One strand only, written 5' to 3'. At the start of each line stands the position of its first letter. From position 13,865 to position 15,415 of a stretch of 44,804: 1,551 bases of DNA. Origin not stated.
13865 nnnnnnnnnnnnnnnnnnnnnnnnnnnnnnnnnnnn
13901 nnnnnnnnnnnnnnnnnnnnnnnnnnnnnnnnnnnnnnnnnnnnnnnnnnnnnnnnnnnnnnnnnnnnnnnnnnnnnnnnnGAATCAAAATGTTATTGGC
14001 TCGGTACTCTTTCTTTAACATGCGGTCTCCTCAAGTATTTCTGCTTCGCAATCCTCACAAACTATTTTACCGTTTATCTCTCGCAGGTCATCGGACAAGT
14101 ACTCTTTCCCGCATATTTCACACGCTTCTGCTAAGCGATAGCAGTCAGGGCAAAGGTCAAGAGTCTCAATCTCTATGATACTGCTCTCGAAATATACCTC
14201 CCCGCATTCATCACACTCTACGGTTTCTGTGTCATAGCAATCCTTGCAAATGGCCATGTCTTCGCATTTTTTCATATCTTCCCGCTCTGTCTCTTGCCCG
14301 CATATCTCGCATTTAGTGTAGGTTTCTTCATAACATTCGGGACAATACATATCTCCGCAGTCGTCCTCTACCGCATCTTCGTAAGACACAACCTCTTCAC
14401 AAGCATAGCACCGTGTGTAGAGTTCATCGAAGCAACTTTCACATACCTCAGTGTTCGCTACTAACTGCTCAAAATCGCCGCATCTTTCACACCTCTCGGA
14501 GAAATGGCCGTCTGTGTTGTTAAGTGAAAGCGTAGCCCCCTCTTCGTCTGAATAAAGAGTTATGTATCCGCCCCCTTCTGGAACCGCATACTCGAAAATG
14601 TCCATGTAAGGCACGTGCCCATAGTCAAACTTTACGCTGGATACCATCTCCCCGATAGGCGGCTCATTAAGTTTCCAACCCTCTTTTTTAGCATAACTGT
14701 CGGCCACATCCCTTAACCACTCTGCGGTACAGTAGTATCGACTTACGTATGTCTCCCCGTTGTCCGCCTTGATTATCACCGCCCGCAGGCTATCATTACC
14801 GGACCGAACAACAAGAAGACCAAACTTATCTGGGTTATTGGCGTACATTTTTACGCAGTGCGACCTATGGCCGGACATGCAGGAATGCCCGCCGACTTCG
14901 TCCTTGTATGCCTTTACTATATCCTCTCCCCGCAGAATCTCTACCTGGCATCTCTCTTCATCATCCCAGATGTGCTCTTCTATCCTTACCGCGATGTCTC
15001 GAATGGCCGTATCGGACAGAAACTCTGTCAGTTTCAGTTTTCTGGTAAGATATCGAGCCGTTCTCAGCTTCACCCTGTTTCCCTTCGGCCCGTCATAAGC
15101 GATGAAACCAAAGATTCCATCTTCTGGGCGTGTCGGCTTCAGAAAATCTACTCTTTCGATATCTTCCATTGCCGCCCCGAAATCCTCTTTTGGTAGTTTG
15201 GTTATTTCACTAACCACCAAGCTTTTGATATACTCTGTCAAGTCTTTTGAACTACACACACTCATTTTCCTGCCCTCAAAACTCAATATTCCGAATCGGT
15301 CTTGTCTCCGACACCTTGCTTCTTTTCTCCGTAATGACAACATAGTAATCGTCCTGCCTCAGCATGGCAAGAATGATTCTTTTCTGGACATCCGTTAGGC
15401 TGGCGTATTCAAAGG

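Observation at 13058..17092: First operon after a phage promoter: two paralogs with five-fold zinc-ribbon arrays, ending in a ribbon-tagged M28/M42-like peptidase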

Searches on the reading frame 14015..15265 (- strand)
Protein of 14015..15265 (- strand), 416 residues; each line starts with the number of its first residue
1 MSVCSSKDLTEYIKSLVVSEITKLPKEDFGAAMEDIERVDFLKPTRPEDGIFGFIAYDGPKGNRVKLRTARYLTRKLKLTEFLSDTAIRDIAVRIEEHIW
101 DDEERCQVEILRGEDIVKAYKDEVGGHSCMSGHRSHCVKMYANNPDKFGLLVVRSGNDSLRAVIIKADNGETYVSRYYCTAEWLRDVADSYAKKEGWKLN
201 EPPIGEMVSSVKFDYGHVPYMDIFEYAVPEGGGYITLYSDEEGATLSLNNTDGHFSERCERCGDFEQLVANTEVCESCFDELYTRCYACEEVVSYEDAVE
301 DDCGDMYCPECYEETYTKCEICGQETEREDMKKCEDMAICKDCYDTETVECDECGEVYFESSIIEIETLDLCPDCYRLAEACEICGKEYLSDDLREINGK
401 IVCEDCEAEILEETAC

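Call 3: search_protein_families(library=pfam, proteins=[window:14015-15265:-], max_evalue=0.1)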
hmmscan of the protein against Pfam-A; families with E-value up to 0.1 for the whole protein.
window:14015-15265:- (416 aa): 1 family
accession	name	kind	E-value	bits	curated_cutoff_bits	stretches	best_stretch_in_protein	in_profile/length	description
PF12773.13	DZR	-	0.045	14.4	27.3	1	259-304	1-45/45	Double zinc ribbon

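Call 4: search_protein_families(library=phrogs, proteins=[window:14015-15265:-], max_evalue=0.01)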
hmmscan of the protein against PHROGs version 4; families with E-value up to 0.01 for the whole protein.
window:14015-15265:- (416 aa): 0 families

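Call 9: find_homologous_proteins(query=window:14015-15265:-, max_evalue=0.001)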
Query window:14015-15265:- (416 aa): 5 proteins with E <= 0.001 among 1803 candidates.
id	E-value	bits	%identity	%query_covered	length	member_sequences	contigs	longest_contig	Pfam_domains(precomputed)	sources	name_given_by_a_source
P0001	9.0e-284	959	100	100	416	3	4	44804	-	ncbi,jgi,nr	ncbi:MAG: hypothetical protein JRI56_00115 [Deltaproteobacteria bacterium]|nr:hypothetical protein [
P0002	9.3e-88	313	38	93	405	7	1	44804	-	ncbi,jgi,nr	ncbi:MAG: hypothetical protein JRI56_00125 [Deltaproteobacteria bacterium]|nr:hypothetical protein [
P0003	4.0e-59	219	38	81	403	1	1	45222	-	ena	-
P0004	5.6e-53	198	37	89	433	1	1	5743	-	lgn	-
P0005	6.2e-10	57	25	91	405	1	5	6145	-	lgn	-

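Call 10: search_solved_structures(query=window:14015-15265:-, max_evalue=1)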
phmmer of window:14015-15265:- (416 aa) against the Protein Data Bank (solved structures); distinct sequences matched with E-value up to 1: 9.
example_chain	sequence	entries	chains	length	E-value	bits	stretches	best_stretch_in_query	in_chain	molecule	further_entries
1ibi_A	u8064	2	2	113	0.21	13.6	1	256-315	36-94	CYSTEINE-RICH PROTEIN 2 | CYSTEINE AND GLYCINE-RICH PROTEIN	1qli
1tjl_A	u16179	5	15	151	0.29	13.1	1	312-382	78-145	DnaK suppressor protein | RNA polymerase-binding transcription factor DksA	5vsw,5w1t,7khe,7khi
3o49_A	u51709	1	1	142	0.42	12.6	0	227-257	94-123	de novo designed beta-trefoil architecture with symmetric primary structure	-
1ctl_A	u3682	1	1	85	0.44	12.5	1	257-314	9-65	AVIAN CYSTEINE RICH PROTEIN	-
3o4a_A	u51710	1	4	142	0.6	12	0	228-257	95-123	de novo designed beta-trefoil architecture with symmetric primary structure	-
5njt_N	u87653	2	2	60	0.62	12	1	257-283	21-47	30S ribosomal protein S14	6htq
7nhn_o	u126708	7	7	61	0.63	12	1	257-283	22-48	30S ribosomal protein S14 type Z | Small ribosomal subunit protein uS14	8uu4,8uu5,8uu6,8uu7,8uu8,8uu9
3j9w_AN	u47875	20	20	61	0.64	12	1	257-283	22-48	30S ribosomal protein uS14 | 30S ribosomal protein S14 | 30S ribosomal protein S14 type Z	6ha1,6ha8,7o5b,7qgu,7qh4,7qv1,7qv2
7ooc_M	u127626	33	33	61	0.89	11.5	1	257-283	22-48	30S ribosomal protein S14 type Z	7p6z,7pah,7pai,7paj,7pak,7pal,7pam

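Call 12: find_encoding_contigs(protein=P0003, flank=10000, max_places=3)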
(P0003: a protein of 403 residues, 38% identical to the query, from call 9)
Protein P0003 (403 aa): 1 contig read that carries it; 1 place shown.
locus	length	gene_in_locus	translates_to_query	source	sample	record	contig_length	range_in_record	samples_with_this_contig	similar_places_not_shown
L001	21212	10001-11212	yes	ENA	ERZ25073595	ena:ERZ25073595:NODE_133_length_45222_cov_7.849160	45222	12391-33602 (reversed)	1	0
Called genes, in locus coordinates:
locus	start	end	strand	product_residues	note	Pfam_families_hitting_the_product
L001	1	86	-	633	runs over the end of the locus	-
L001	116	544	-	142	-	-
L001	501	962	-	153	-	PF05766:NinG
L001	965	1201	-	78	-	-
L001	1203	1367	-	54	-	-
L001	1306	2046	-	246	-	PF00089:Trypsin, PF13365:Trypsin_2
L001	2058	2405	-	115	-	-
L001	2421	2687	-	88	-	-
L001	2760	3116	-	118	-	-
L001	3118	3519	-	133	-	-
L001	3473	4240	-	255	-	-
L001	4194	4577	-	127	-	-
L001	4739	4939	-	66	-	-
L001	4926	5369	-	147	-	-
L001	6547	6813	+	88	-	-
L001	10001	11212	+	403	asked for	-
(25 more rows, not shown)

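Call 22: find_encoding_contigs(protein=P0004, flank=10000, max_places=3)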
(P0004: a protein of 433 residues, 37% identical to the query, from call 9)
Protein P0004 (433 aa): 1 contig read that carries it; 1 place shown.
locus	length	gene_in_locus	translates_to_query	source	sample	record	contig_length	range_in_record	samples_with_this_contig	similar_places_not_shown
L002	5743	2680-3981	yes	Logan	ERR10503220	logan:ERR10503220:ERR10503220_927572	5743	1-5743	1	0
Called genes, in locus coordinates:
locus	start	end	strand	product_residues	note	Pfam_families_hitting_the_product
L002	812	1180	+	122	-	-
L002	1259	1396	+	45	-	-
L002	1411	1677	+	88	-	-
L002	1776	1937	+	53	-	-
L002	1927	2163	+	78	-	-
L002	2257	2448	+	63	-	-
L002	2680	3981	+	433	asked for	-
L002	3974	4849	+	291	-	-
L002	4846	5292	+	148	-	-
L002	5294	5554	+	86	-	-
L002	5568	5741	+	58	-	?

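Call 23: find_encoding_contigs(protein=P0005, flank=10000, max_places=5)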
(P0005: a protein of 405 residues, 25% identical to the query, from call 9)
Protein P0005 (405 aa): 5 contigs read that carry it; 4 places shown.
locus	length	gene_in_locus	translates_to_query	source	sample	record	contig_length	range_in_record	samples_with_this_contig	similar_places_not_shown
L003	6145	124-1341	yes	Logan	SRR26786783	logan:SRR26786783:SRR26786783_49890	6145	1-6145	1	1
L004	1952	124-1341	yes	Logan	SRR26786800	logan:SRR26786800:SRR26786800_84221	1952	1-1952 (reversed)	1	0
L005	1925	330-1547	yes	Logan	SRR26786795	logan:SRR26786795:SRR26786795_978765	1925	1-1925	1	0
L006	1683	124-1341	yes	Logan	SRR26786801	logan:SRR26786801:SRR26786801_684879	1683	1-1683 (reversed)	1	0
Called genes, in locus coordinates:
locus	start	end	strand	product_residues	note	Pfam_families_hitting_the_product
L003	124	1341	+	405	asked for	-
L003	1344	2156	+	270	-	-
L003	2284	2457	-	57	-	-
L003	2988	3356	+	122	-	-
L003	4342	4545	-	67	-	-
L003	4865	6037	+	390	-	PF06067:DUF932 (weak)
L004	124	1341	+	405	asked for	-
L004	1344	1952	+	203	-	?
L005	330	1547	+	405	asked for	-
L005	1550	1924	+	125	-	?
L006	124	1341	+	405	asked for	-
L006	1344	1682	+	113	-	?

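Call 25: predict_structure(alignment_id=A1)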
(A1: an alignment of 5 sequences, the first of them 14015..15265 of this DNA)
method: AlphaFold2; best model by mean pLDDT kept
length: 416 residues; sequences in the alignment: 5
mean_pLDDT: 68.8   pTM: 0.40
mean pLDDT of the five models: 68.8, 67.5, 66.9, 65.1, 63.1
residues with pLDDT >= 90: 17; 70-90: 215; 50-70: 105; < 50: 79
segments of 3 or more residues with pLDDT < 50: 1-7, 40-42, 123-136, 204-257
pLDDT, mean of each block of 10 residues (from residue 1): 44 59 58 57 62 68 69 73 70 70 74 73 40 46 71 76 74 74 78 81 48 38 43 42 35 45 63 78 87 88 87 89 85 86 89 88 83 85 82 79 84 64
secondary structure, 60 per line:
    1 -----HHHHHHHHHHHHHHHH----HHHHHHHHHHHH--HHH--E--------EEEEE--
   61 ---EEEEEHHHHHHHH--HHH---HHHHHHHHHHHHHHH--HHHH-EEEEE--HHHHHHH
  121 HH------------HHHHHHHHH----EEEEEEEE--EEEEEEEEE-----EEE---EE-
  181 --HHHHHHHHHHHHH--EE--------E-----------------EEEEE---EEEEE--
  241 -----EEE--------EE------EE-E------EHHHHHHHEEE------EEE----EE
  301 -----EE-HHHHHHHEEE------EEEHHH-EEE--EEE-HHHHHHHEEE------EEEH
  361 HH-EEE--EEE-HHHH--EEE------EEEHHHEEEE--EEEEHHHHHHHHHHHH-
elements in order: H6-21 H26-37 E54-58 E64-68 H69-76 H85-99 H102-105 E107-111 H114-122 H135-143 E148-155 E158-166 E172-174 H183-195 E226-230 E234-238 E246-248 H276-282 E283-285 E292-294 H309-315 E316-318 E325-327 E332-334 E337-339 H341-347 E348-350 E357-359 E364-366 E369-371 H373-376 E379-381 E388-390 E394-397 E400-403 H404-415

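Call 29: fold_search(model_id=the predicted structure, library=pdb)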
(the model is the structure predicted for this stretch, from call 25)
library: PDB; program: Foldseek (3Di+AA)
matches with E <= 10: 504; with E <= 0.001: 4
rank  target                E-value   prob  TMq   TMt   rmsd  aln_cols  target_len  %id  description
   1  1b8t_MODEL_1_A        1.8e-04  1.00  0.09  0.17  71.5       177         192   16  SOLUTION STRUCTURE OF THE CHICKEN CRP1 (released 1999-05-06)
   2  7d2t_B                2.8e-04  1.00  0.14  0.30  10.1       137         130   18  Crystal structure of Rsu1/PINCH1_LIM45C complex (released 2021-02-24)
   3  7d2t_D                3.4e-04  1.00  0.14  0.29  10.2       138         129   19  Crystal structure of Rsu1/PINCH1_LIM45C complex (released 2021-02-24)
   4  7lt9_B                8.0e-04  1.00  0.15  0.33  11.0       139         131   19  Crystal structure of Ras suppressor-1 in complex with PINCH-1 LIM4-5 domains (released 2021-04-28)
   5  2xqn_T                2.2e-03  0.99  0.12  0.28  11.3       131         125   17  Complex of the 2nd and 3rd LIM domains of TES with the EVH1 DOMAIN of MENA and the N-Terminal domain of actin-like pro (released 2011-01-26)
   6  9y6s_4L               2.6e-02  0.99  0.09  0.23   7.9        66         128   24  96-nm repeat of the Leishmania tarentolae doublet microtubule (released 2025-12-17)
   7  1ctl_MODEL_1_A        3.4e-02  0.97  0.08  0.31   9.0        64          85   23  STRUCTURE OF THE CARBOXY-TERMINAL LIM DOMAIN FROM THE CYSTEINE RICH PROTEIN CRP (released 1995-06-03)
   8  2d8y_MODEL_1_A        4.1e-02  0.99  0.09  0.32   8.2        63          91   14  Solution structure of the LIM domain of Epithelial protein lost in neoplasm (released 2006-06-08)
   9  2ygw_B                8.6e-02  0.60  0.18  0.18   7.9       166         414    8  Crystal structure of human MCD (released 2012-02-15)
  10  4ksa_A                1.1e-01  0.30  0.17  0.17  12.8       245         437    7  Crystal Structure of Malonyl-CoA decarboxylase from Rhodopseudomonas palustris, Northeast Structural Genomics Consorti (released 2013-06-19)
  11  6y2r_B                1.2e-01  0.16  0.09  0.11  14.1       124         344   11  Escherichia coli R255A RnlA endoribonuclease (single alanine mutant of RnlA) (released 2021-05-12)
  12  4f0x_H                1.3e-01  0.51  0.17  0.16   8.3       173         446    8  Crystal structure of human Malonyl-CoA Decarboxylase (Peroxisomal Isoform) (released 2013-03-20)
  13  2lzu_MODEL_1_A        1.5e-01  0.91  0.09  0.39   8.4        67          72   12  Solution structure of LIMD2 (released 2014-04-16)
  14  9obo_A                1.6e-01  0.12  0.10  0.06  26.1       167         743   11  Crystal structure of Mycobacterium tuberculosis isocitrate lyase 2 fixed in the apo form with disulfide bonds (released 2026-03-18)
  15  4lua                  1.8e-01  0.77  0.16  0.35   5.7       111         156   11  Crystal structure of N-acetyltransferase from Staphylococcus aureus Mu50 (released 2014-06-18)
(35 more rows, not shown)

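Call 36: search_protein_families(library=pfam, alignment_id=A5, max_evalue=0.01)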
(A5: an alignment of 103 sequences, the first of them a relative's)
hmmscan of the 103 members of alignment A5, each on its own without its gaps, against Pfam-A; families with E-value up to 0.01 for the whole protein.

A. member 1, P0001 (416 aa): 0 families

B. families by the number of members that match (of 103 scanned): 12 families
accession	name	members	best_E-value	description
PF00412.28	LIM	6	1e-06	LIM domain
PF12773.13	DZR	2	0.0022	Double zinc ribbon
PF24734.1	DUF7685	1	0.00014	Domain of unknown function (DUF7685)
PF06827.20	zf-FPG_IleRS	1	0.00074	Zinc finger found in FPG and IleRS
PF09889.16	DUF2116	1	0.00093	Probable treble clef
PF18439.7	zf_UBZ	1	0.0013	Ubiquitin-Binding Zinc Finger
PF02591.20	Zn_ribbon_9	1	0.0032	C4-type zinc ribbon domain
PF10083.14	DUF2321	1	0.0041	Uncharacterized protein conserved in bacteria (DUF2321)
PF21362.3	Sina_RING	1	0.0061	E3 ubiquitin-protein ligase sina/sinah, RING finger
PF12171.14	zf-C2H2_jaz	1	0.008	Zinc-finger double-stranded RNA-binding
PF23570.1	PHD_P300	1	0.008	Histone acetyltransferase p300-like, PHD domain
PF13920.12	zf-C3HC4_3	1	0.0086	Zinc finger, C3HC4 type (RING finger)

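Call 37: find_homologous_proteins(query=A5, max_evalue=0.00001)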
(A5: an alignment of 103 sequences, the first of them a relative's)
Query A5 (103 sequences) (416 aa, profile of the alignment): 25 proteins with E <= 0.00001 among 4342 candidates.
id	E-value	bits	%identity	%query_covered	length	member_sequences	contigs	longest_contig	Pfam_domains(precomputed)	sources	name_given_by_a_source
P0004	1.2e-116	408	37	89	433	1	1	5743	-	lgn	-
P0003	5.7e-113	396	38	81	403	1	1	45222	-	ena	-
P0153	1.3e-103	365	28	89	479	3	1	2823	-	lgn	-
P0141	6.7e-102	360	26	97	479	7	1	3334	-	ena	-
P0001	1.4e-100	355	100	100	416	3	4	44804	-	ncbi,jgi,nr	ncbi:MAG: hypothetical protein JRI56_00115 [Deltaproteobacteria bacterium]|nr:hypothetical protein [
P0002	6.6e-90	320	38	93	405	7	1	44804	-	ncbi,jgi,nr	ncbi:MAG: hypothetical protein JRI56_00125 [Deltaproteobacteria bacterium]|nr:hypothetical protein [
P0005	6.7e-89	317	25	91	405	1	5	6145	-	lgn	-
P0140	5.9e-88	314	28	77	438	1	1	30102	-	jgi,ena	-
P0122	7.1e-82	294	27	69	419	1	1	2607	-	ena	-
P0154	3.0e-71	259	29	98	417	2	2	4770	-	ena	-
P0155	9.0e-67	244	25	81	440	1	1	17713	-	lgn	-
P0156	4.2e-30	123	23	84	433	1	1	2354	-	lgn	-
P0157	8.2e-19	86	28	31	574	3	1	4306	-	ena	-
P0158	2.9e-18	84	32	25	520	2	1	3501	-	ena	-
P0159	8.5e-18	82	31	32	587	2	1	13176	-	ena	-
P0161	2.7e-15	74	27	30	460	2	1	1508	-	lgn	-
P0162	3.3e-13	67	31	29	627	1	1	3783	-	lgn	-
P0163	5.4e-13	67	27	29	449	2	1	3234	-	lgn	-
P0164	1.7e-12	65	32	17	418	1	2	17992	-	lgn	-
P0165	2.8e-11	61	29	31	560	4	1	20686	-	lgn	-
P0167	6.3e-10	57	34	16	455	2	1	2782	-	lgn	-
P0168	9.3e-10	56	30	20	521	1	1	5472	-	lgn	-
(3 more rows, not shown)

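Call 47: search_protein_families(library=padloc, proteins=[window:14015-15265:-], max_evalue=0.1)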
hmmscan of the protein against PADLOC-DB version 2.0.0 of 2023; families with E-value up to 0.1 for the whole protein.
window:14015-15265:- (416 aa): 0 families

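Call 48: search_protein_families(library=ncbifam, proteins=[window:14015-15265:-, P0157, P0156], max_evalue=0.1)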
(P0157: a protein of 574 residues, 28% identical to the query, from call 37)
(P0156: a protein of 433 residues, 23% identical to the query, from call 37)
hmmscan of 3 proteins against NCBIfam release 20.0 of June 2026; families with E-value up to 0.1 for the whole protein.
window:14015-15265:- (416 aa): 1 family
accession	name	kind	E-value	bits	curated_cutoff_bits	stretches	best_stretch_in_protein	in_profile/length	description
NF004424.0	PRK05766.1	equivalog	0.056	13.3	54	1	251-282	11-44/54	30S ribosomal protein S14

P0157 (574 aa): 0 families

P0156 (433 aa): 0 families

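Call 49: search_dna_similar(query=window:14015-15265:-, collection=phages, mode=protein, max_evalue=0.001, max_rows=30)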
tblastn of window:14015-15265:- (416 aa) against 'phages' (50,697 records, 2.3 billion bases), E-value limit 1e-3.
Records with a match: 6; places in all: 11; records where one place covers at least 80% of the query: 1.
Best place of each record, by identity: <60% 6.
By first word of the organism name: uncultured 5; Thermus 1.
By host as written in the record: - 5; Thermus sp. TC4 1.
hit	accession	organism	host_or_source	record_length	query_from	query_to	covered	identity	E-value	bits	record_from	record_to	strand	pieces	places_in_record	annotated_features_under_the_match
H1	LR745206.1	uncultured phage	metagenomic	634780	22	354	80%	23.7%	9e-5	51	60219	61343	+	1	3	record has no annotation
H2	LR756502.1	uncultured phage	metagenomic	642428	61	354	71%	24.9%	4e-8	62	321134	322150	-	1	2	record has no annotation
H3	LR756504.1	uncultured phage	metagenomic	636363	26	263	57%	23.1%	2e-4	49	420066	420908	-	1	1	record has no annotation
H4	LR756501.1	uncultured phage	metagenomic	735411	62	226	40%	30.9%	8e-4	48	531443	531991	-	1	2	record has no annotation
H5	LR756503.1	uncultured phage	metagenomic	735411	62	226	40%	30.9%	8e-4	48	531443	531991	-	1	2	record has no annotation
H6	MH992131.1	Thermus phage TSP4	Thermus sp. TC4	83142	64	206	34%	26.2%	6e-5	52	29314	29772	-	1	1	hypothetical protein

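Call 52: get_annotated_region(hit=H6, flank=4000)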
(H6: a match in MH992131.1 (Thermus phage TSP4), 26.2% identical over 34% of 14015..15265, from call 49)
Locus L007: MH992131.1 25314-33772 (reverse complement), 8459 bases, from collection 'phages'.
description: UNVERIFIED: Thermus phage TSP4, complete genome.
organism: Thermus phage TSP4 (NCBI taxid 1298530)
taxonomy: Viruses; Duplodnaviria; Heunggongvirae; Uroviricota; Caudoviricetes; Oshimavirus
host: Thermus sp. TC4; source: -; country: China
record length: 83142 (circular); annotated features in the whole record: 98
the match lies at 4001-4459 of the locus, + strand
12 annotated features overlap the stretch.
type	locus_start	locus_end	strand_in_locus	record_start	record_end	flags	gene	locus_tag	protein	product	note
CDS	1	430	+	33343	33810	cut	-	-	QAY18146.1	hypothetical protein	No HHBLITS hits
CDS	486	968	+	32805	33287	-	-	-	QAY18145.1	hypothetical protein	No HHBLITS hits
CDS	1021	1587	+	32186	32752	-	-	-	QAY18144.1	hypothetical protein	No HHBLITS hits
CDS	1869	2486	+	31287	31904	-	-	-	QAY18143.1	hypothetical protein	No HHBLITS hits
CDS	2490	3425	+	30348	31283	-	-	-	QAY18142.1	metal-dependent hydrolase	-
CDS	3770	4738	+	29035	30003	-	-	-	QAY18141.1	hypothetical protein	No HHBLITS hits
CDS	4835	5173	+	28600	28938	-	-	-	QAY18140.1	hypothetical protein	No HHBLITS hits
CDS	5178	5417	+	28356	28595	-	-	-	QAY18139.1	hypothetical protein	No HHBLITS hits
CDS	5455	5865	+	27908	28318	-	-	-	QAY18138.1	hypothetical protein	No HHBLITS hits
CDS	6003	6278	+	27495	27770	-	-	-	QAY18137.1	hypothetical protein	No HHBLITS hits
CDS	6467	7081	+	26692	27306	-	-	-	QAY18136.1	chaperone/ATP-dependent lon protease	-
CDS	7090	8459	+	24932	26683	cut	-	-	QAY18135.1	von willebrand factor type A domain protein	-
